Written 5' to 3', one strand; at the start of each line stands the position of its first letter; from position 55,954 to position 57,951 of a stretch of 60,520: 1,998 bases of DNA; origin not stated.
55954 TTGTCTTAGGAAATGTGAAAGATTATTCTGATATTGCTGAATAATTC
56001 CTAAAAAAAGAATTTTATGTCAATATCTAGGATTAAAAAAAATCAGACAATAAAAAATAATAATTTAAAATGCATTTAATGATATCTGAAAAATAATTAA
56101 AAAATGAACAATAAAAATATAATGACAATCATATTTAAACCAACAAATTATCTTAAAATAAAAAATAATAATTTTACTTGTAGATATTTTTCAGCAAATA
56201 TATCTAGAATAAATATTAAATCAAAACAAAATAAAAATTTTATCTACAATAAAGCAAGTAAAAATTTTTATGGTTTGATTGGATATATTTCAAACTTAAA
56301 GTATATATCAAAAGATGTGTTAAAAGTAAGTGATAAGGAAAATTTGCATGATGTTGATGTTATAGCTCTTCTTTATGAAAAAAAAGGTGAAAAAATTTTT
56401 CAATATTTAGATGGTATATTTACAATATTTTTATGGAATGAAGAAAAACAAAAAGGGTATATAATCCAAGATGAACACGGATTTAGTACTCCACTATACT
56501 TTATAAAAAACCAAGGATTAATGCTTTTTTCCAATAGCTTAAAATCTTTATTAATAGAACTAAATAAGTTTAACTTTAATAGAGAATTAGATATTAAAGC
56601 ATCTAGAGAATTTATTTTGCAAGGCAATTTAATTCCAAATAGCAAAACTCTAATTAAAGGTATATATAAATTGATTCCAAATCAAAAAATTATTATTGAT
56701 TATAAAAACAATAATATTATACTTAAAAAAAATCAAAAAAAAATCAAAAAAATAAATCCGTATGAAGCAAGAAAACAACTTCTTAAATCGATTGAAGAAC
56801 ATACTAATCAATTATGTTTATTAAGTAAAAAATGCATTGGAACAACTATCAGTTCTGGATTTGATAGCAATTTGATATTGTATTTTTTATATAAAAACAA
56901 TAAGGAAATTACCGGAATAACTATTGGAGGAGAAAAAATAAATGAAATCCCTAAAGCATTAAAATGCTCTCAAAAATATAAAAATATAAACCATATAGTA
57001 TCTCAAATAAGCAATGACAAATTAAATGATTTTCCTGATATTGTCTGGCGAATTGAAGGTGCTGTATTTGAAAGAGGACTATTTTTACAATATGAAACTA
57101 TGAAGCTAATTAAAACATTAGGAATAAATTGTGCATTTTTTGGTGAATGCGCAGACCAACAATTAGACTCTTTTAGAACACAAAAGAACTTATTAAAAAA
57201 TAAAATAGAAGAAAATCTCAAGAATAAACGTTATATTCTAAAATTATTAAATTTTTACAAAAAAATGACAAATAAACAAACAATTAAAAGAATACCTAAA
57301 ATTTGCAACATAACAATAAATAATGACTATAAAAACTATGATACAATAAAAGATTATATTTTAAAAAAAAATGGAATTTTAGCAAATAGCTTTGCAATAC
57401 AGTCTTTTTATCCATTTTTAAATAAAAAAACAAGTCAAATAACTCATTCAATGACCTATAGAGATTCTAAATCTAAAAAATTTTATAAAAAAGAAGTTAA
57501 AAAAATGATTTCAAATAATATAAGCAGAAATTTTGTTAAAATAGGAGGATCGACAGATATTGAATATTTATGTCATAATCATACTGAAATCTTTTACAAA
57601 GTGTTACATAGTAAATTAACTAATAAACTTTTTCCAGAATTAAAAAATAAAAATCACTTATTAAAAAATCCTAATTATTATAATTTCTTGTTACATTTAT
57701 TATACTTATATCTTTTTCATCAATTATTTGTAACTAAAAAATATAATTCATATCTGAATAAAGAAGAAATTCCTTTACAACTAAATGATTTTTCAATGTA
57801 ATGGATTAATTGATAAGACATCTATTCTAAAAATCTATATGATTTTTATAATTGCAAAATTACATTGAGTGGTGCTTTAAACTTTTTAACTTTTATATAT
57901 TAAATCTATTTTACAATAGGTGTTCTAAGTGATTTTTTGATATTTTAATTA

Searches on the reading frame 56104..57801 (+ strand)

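Call 44: search_protein_families(library=ncbifam, proteins=[window:56104-57801:+], max_evalue=0.01)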
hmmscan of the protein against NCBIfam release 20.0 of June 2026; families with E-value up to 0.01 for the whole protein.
window:56104-57801:+ (565 aa): 5 families
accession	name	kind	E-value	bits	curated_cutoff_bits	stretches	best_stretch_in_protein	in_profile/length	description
TIGR01536.1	asn_synth_AEB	equivalog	7.8e-28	97.7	267.1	1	83-415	101-397/517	asparagine synthase (glutamine-hydrolyzing)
TIGR03108.1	eps_aminotran_1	hypoth_equivalog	5.4e-17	61.7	816.9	1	82-308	99-326/628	XrtA/PEP-CTERM system amidotransferase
TIGR03104.1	trio_amidotrans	equivalog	1e-14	53.7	570.1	1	82-281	99-300/589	N-acetylglutaminylglutamine amidotransferase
NF006949.0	PRK09431.1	equivalog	1.4e-13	50.3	499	1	41-154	57-170/554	asparagine synthase B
NF033535.1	lass_lactam_cya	exception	1.2e-11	43.9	525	1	73-365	90-388/668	lasso peptide isopeptide bond-forming cyclase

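Call 45: search_protein_families(library=padloc, proteins=[window:56104-57801:+], max_evalue=0.01)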
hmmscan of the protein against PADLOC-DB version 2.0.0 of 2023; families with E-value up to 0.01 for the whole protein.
window:56104-57801:+ (565 aa): 0 families
